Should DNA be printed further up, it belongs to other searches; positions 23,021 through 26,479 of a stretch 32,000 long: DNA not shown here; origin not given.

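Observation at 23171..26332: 1053-aa membrane protein fusing cNMP-binding, rhodanese, a giant coiled coil and a periplasmic FGE-sulfatase domain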

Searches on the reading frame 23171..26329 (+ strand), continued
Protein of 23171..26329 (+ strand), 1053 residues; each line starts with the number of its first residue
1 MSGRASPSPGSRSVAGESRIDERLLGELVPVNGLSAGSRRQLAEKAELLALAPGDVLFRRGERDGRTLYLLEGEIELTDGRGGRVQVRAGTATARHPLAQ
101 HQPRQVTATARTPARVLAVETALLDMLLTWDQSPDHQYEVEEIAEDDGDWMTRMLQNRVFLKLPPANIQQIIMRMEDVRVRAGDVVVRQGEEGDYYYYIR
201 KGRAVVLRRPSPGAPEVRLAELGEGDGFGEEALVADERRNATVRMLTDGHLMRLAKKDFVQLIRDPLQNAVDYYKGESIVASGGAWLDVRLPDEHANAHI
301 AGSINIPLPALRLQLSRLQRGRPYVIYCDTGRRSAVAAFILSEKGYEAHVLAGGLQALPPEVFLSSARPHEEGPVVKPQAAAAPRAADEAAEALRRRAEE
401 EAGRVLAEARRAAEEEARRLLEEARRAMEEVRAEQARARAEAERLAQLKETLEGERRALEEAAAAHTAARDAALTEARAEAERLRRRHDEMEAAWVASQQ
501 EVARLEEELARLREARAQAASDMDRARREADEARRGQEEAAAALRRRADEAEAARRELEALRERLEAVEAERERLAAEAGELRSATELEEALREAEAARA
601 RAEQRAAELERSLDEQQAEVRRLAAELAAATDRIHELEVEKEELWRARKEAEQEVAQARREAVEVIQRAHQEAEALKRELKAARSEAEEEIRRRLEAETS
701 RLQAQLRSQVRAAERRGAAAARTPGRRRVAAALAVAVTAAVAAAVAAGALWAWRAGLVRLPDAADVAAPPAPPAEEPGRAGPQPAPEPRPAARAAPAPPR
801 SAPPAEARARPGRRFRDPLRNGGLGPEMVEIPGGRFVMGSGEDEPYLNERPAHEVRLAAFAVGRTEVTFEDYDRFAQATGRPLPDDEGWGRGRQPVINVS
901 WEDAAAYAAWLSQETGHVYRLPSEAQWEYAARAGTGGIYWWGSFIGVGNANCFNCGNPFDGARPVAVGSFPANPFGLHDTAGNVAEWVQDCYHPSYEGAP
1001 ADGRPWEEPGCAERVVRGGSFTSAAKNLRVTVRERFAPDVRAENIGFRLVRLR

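Call 18: find_related_loci(query=A1, collection=genome_contigs, flank=10000)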
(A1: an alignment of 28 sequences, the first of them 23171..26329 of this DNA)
Query A1 (1053 aa) in genome_contigs; peptide patterns used: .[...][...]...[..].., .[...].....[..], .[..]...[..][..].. (x = any residue, [..] = any of these).
600 stretches matched a pattern (row limit reached: there are more); 585 encode a relative of the query (tblastn E <= 1e-3); the best 80 are kept; 80 distinct loci.
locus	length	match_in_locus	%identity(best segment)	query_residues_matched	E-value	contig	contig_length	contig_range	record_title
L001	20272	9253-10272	51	20-356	2e-98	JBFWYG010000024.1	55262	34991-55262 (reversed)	MAG: Gammaproteobacteria bacterium isolate CA_2019_TPBS_159 NODE_3817_length_55262_cov_10.632339_TPBS, whole genome shot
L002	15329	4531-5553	47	20-358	3e-95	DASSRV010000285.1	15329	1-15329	MAG TPA_asm: Gammaproteobacteria bacterium isolate SMAG_U498 k141_136504, whole genome shotgun sequence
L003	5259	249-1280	47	27-369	2e-95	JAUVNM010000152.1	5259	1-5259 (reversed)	MAG: Gammaproteobacteria bacterium isolate CSMAG_610 CSMAG_610_k141_1530602_length_5259_cov_7.1071, whole genome shotgun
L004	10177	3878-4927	49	15-357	2e-94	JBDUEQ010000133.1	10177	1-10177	MAG: Gammaproteobacteria bacterium isolate cluster4_bin.99 NODE_18027_length_10177_cov_10.415728, whole genome shotgun s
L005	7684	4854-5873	49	20-357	7e-93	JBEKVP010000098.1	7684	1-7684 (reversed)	MAG: Steroidobacteraceae bacterium isolate SPRUCE 607 SPRUCE_607_98, whole genome shotgun sequence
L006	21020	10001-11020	45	19-356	2e-87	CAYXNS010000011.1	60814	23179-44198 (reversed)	MAG TPA_asm: uncultured Gammaproteobacteria bacterium isolate SRP308112_co1_437 genome assembly, contig: NODE_420_length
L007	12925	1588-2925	41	588-1051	1e-79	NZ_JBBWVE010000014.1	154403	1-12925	MAG: Thiocapsa sp. C3-3m C3-3m-Cardenillas-CDS27, whole genome shotgun sequence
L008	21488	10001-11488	39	512-1051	6e-78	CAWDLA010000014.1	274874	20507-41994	MAG: uncultured Gammaproteobacteria bacterium isolate MFD03551.bin.2.23 genome assembly, contig: contig_21324, whole gen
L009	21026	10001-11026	42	20-355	4e-88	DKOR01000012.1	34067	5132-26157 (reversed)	MAG TPA_asm: Thiotrichaceae bacterium UBA7357 UBA7357_contig_14130, whole genome shotgun sequence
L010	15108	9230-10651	40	558-1051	7e-77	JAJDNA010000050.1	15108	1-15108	MAG: Thiocapsa sp. isolate ALJrbin.11 k141_6931294, whole genome shotgun sequence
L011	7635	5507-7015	35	560-1049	2e-70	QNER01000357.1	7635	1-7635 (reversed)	MAG: Candidatus Parabeggiatoa sp. nov. 1 isolate B3_G6 B3_Guay6_scaffold_09430, whole genome shotgun sequence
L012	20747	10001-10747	54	805-1051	5e-77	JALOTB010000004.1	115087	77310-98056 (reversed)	MAG: Chromatiaceae bacterium isolate Prado222 scaffold_119, whole genome shotgun sequence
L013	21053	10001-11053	39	12-358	1e-66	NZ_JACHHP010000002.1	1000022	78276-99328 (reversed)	Chiayiivirga flava strain DSM 24163 Ga0415248_02, whole genome shotgun sequence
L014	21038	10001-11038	39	16-361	1e-63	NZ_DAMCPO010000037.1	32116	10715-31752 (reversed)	MAG: Stutzerimonas kunmingensis isolate CTOTU49958 NODE_113_length_32116_cov_5.986214, whole genome shotgun sequence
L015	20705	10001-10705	51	815-1051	2e-63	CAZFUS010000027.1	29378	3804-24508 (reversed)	MAG TPA_asm: uncultured Enterobacteriaceae bacterium isolate SRP284430_co1_221 genome assembly, contig: NODE_769_length_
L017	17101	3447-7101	47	789-1049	5e-62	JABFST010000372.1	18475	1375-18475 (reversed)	MAG: Methylococcaceae bacterium isolate WB-IL-19 seq_1395, whole genome shotgun sequence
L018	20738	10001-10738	49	815-1051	1e-61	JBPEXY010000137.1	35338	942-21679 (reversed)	MAG: Immundisolibacteraceae bacterium isolate MAG36 MAG36_MAG36_137, whole genome shotgun sequence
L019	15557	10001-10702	49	812-1051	4e-59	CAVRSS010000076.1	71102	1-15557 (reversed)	MAG: uncultured Alphaproteobacteria bacterium isolate MFD01188.bin.2.127 genome assembly, contig: contig_28075, whole ge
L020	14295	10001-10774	48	799-1051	6e-58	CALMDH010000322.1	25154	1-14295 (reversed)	MAG TPA_asm: uncultured Gammaproteobacteria bacterium isolate SRR8859111_bin.159_CONCOCT_v1.1_MAG genome assembly, conti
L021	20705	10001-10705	47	811-1051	9e-55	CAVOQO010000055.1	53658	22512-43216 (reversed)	MAG: uncultured Gammaproteobacteria bacterium isolate MFD09779.bin.2.196 genome assembly, contig: contig_3330, whole gen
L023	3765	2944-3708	45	826-1051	6e-53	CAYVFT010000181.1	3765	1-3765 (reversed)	MAG TPA_asm: uncultured Crenothrix sp. isolate binchicken_co245_294 genome assembly, contig: NODE_37385_length_3765_cov_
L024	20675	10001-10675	45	826-1051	2e-52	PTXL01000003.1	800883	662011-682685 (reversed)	Burkholderia sp. SRS-46 NODE_3_length_800883_cov_27.7978, whole genome shotgun sequence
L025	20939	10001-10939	37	718-1051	6e-52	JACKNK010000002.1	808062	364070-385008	MAG: Gammaproteobacteria bacterium isolate HK-STAS-PROT-142 HK-STAS-PROT-142_2, whole genome shotgun sequence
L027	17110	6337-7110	49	785-1051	6e-73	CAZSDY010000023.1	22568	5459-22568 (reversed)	MAG TPA_asm: uncultured Ectothiorhodospiraceae bacterium isolate binchicken_co275_180 genome assembly, contig: NODE_2851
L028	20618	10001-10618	49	849-1053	3e-51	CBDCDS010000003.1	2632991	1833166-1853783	MAG: Gammaproteobacteria bacterium isolate 7018d805-9e79-4280-bfa5-16e89684b7f5 genome assembly, contig: contig_3, whole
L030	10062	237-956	46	811-1051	4e-50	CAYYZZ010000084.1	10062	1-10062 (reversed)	MAG TPA_asm: uncultured Streptomycetaceae bacterium isolate SRP136066_co1_25 genome assembly, contig: NODE_9110_length_1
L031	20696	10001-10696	43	819-1051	3e-50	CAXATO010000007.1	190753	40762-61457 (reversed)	MAG TPA_asm: uncultured Magnetovibrio sp. isolate ERR2752158_binner12_Refined_88 genome assembly, contig: ERZ2772516.106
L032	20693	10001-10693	48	826-1051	4e-49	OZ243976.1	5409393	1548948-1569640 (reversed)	MAG: Gammaproteobacteria bacterium isolate 16632d52-ba02-4dd1-a452-c1d69d7653ac genome assembly, chromosome: 1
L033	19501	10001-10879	40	807-1051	5e-49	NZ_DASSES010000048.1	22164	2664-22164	MAG: Frateuria sp. isolate SMAG_U984 k141_1034754, whole genome shotgun sequence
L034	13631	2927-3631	44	828-1051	1e-47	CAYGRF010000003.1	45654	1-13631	MAG TPA_asm: uncultured Caulobacterales bacterium isolate ERP117304_co2_195 genome assembly, contig: NODE_705_length_456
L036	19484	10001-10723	45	824-1051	9e-47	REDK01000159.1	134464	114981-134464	MAG: Chromatiaceae bacterium isolate GEM2.Bin25 NODE_45_length_134464_cov_9.38497, whole genome shotgun sequence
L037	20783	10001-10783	40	817-1051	6e-44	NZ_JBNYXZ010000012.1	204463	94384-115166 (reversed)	Janthinobacterium sp. MDT1-19 NODE_12_length_204463_cov_42.064175, whole genome shotgun sequence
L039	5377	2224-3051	40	798-1051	8e-43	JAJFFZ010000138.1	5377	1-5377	MAG: Marinicaulis sp. isolate OFTM183 OFTM183_137, whole genome shotgun sequence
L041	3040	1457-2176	42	824-1053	5e-42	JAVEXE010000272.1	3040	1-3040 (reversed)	MAG: Azonexus sp. isolate BF4_165 NODE_135968_length_3040_cov_3.125987_Biofilm4, whole genome shotgun sequence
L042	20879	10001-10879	38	807-1051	1e-41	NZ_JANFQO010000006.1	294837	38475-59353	Tahibacter harae strain P2K NODE_6+_length_294837_cov_47.7593, whole genome shotgun sequence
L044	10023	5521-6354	39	819-1051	5e-41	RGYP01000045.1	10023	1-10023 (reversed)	MAG: Gammaproteobacteria bacterium isolate WBA_1A_032 contig_100_44, whole genome shotgun sequence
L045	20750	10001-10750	41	826-1051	3e-40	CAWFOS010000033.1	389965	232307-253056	MAG: uncultured Alphaproteobacteria bacterium isolate MFD01689.bin.2.42 genome assembly, contig: contig_5499, whole geno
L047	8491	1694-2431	39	824-1051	7e-39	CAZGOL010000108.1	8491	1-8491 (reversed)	MAG TPA_asm: uncultured Ottowia sp. isolate binchicken_co235_108 genome assembly, contig: NODE_19161_length_8491_cov_28.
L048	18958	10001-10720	40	807-1051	5e-39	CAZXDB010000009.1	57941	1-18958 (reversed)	MAG TPA_asm: uncultured Bifidobacterium sp. isolate SRP069133_co1_260 genome assembly, contig: NODE_230_length_57941_cov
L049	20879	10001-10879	39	800-1051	5e-39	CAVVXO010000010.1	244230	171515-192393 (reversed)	MAG: uncultured Alphaproteobacteria bacterium isolate MFD04580.bin.1.117 genome assembly, contig: contig_8479, whole gen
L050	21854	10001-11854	38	812-1051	5e-39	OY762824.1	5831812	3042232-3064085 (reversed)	MAG: Pseudomonadales bacterium isolate c7712431-7163-4da6-abf8-36335a373d69 genome assembly, chromosome: 1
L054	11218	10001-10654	43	828-1051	4e-38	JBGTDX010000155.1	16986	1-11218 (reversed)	MAG: Thermoanaerobaculia bacterium isolate JTS-RE153 k141_6207859, whole genome shotgun sequence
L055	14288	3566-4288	43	820-1051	4e-37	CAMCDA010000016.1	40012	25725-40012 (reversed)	MAG: Asaia bogorensis isolate MaE-04nov19-372 genome assembly, contig: MaE-04nov19-C996, whole genome shotgun sequence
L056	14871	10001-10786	37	826-1051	5e-37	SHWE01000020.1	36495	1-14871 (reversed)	MAG: Alphaproteobacteria bacterium isolate Baikal-deep-G57 BACOMB-C4943, whole genome shotgun sequence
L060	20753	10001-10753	37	813-1051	1e-35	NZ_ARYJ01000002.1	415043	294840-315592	Hyphomonas jannaschiana VP2 contig2, whole genome shotgun sequence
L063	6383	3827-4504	39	819-1051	2e-35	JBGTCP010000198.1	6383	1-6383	MAG: Chthoniobacterales bacterium isolate JTS-RE122 k141_11080553, whole genome shotgun sequence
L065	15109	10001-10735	37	826-1051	5e-35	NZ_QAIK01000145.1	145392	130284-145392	Pseudomonas sp. HMWF021 NODE_425_length_145294_cov_10.579679, whole genome shotgun sequence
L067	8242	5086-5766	38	828-1051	4e-34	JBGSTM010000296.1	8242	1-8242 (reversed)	MAG: Akkermansiaceae bacterium isolate JTS-AC407 k141_3213765, whole genome shotgun sequence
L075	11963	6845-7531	38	825-1053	2e-33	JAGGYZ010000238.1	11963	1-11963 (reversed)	MAG: Candidatus Fermentibacteraceae bacterium isolate AUK191 PB_MBMC_145_c_000000000188, whole genome shotgun sequence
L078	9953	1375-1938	43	860-1051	2e-33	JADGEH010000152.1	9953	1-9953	MAG: Thiotrichales bacterium isolate BB31 NODE_6387_length_9953_cov_5.120763, whole genome shotgun sequence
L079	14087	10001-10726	35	826-1051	7e-33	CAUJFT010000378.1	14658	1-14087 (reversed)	MAG: Bacteroidota bacterium isolate KLAP112 genome assembly, contig: KLAP112_833139, whole genome shotgun sequence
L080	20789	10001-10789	39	826-1051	2e-42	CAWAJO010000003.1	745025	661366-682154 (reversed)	MAG: uncultured beta proteobacterium isolate MFD02416.bin.1.48 genome assembly, contig: contig_52897, whole genome shotg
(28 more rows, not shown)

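Call 23: find_encoding_contigs(protein=P0002, flank=7000, max_places=1)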
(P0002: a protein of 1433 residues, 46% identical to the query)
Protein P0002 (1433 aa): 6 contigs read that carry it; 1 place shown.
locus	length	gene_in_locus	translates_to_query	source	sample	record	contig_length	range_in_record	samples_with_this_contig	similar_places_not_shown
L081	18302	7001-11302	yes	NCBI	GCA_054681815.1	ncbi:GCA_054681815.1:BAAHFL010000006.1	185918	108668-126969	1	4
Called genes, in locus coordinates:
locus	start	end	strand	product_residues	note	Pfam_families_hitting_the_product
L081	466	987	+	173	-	PF00994:MoCF_biosynth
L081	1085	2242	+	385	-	PF11376:DUF3179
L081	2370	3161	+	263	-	-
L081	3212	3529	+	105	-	PF08755:YccV-like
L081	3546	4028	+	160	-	PF05099:TerB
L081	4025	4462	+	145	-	PF00903:Glyoxalase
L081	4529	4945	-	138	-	PF00216:Bac_DNA_binding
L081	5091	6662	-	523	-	PF01019:G_glu_transpept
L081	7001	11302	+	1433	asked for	PF00027:cNMP_binding, PF00581:Rhodanese, PF03781:FGE-sulfatase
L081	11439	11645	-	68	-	-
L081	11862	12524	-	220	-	PF04493:Endonuclease_5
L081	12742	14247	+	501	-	-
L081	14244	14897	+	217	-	-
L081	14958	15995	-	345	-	PF00248:Aldo_ket_red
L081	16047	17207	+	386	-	PF10023:Aminopep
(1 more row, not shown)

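Call 24: find_encoding_contigs(protein=P0040, flank=7000, max_places=1)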
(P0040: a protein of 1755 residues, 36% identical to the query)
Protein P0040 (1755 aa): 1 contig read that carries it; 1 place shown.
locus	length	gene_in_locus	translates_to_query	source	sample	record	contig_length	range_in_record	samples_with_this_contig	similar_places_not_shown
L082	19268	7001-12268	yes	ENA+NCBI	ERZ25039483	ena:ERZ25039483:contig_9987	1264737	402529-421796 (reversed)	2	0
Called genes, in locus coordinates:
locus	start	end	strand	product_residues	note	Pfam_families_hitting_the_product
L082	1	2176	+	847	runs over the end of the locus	PF02878:PGM_PMM_I, PF02879:PGM_PMM_II, PF02880:PGM_PMM_III, PF00408:PGM_PMM_IV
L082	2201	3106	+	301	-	PF00696:AA_kinase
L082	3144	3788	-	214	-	PF13511:DUF4124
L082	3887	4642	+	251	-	PF01925:TauE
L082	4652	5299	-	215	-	PF00156:Pribosyltran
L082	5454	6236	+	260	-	PF03372:Exo_endo_phos, PF14529:Exo_endo_phos_2 (faint)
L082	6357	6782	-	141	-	PF13474:SnoaL_3, PF14534:DUF4440, PF12680:SnoaL_2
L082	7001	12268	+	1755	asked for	PF00027:cNMP_binding, PF00581:Rhodanese, PF24161:CCDC39 (faint), PF03781:FGE-sulfatase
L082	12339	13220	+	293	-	PF00294:PfkB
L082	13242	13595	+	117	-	PF00355:Rieske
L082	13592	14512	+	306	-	PF13593:SBF_like, PF01758:SBF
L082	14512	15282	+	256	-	PF00005:ABC_tran, PF13304:AAA_21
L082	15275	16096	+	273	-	PF01061:ABC2_membrane, PF12698:ABC2_membrane_3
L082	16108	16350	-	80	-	-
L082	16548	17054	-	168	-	-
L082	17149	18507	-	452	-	PF04073:tRNA_edit (weak), PF08668:HDOD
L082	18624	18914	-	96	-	PF20549:DUF6763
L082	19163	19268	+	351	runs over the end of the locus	PF00027:cNMP_binding, PF00581:Rhodanese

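Call 25: find_encoding_contigs(protein=P0092, flank=7000, max_places=1)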
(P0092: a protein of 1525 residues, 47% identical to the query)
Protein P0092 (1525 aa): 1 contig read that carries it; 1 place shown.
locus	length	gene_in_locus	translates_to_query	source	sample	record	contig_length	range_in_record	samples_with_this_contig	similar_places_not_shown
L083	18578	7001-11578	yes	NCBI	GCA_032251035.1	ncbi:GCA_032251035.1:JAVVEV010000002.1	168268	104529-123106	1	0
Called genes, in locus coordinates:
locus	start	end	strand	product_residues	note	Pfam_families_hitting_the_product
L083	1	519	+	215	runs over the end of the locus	PF02129:Peptidase_S15, PF12146:Hydrolase_4, PF00561:Abhydrolase_1, PF12697:Abhydrolase_6 (faint), PF00326:Peptidase_S9 (faint)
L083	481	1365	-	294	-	-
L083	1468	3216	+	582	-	PF13191:AAA_16, PF13604:AAA_30 (weak), PF13401:AAA_22, PF21327:GspA_C39-like (weak), PF01471:PG_binding_1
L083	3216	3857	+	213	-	PF16537:T2SSB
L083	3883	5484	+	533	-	PF00082:Peptidase_S8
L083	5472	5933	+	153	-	PF05099:TerB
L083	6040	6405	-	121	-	PF00216:Bac_DNA_binding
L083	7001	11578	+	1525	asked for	PF00027:cNMP_binding, PF00581:Rhodanese, PF03781:FGE-sulfatase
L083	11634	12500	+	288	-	PF00294:PfkB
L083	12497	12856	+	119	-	PF00355:Rieske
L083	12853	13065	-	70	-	-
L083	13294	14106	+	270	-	PF04391:DUF533 (faint), PF27507:DjlA_TM, PF05099:TerB, PF00226:DnaJ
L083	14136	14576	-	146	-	PF05425:CopD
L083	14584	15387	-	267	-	PF12048:DUF3530, PF02230:Abhydrolase_2 (faint), PF12146:Hydrolase_4 (weak), PF00561:Abhydrolase_1 (weak), PF12697:Abhydrolase_6 (weak), PF20408:Abhydrolase_11 (weak), PF12048:DUF3530, PF20091:Abhydrolase_10 (weak)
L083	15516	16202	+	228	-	PF00834:Ribul_P_3_epim, PF01729:QRPTase_C (faint)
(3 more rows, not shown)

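Call 26: find_encoding_contigs(protein=P0032, flank=7000, max_places=1)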
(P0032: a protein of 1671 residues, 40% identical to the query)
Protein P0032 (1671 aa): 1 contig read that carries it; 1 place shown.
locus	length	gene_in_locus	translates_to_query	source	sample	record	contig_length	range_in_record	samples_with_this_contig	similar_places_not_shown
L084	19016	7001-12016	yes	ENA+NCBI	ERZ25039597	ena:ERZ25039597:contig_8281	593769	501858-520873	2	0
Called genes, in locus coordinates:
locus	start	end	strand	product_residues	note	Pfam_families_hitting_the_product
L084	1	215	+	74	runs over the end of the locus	-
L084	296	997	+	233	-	PF02129:Peptidase_S15 (faint), PF12146:Hydrolase_4 (weak), PF12697:Abhydrolase_6 (faint), PF00561:Abhydrolase_1 (faint)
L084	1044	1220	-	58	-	-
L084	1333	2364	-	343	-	-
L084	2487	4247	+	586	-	PF13191:AAA_16, PF13604:AAA_30 (weak), PF20703:nSTAND1 (weak), PF13401:AAA_22, PF01471:PG_binding_1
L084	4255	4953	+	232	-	PF16537:T2SSB, PF23893:Y4YQ_C (weak)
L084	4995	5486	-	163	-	-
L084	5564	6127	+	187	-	PF05099:TerB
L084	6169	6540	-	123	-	PF00216:Bac_DNA_binding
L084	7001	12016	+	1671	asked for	PF00027:cNMP_binding, PF00581:Rhodanese, PF03781:FGE-sulfatase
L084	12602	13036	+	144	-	PF00581:Rhodanese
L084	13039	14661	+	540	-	PF00990:GGDEF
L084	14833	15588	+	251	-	PF00005:ABC_tran, PF13304:AAA_21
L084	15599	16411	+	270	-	PF01061:ABC2_membrane, PF12698:ABC2_membrane_3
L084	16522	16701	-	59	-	-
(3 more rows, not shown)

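Call 53: find_encoding_contigs(protein=P0060, flank=6000, max_places=1)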
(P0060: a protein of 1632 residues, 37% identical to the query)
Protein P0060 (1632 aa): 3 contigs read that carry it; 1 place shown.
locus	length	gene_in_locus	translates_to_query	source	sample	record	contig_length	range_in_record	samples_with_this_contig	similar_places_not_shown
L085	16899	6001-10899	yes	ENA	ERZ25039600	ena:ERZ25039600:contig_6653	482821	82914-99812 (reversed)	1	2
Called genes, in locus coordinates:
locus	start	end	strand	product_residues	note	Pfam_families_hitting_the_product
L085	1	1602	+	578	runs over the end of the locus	PF13191:AAA_16, PF13604:AAA_30, PF13401:AAA_22, PF21327:GspA_C39-like (weak), PF01471:PG_binding_1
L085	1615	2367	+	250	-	PF16537:T2SSB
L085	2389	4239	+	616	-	PF00082:Peptidase_S8, PF00801:PKD, PF18911:PKD_4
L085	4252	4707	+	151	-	PF05099:TerB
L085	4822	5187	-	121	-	PF00216:Bac_DNA_binding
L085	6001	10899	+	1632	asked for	PF00027:cNMP_binding, PF00581:Rhodanese, PF19220:Rod_CreS (weak), PF03781:FGE-sulfatase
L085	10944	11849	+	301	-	PF00294:PfkB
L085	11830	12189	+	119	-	PF00355:Rieske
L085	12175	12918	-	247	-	PF00072:Response_reg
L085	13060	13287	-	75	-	-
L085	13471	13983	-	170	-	-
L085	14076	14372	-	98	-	PF20549:DUF6763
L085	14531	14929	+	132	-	-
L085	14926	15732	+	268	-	PF04391:DUF533 (faint), PF27507:DjlA_TM, PF05099:TerB, PF00226:DnaJ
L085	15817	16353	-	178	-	PF09835:DUF2062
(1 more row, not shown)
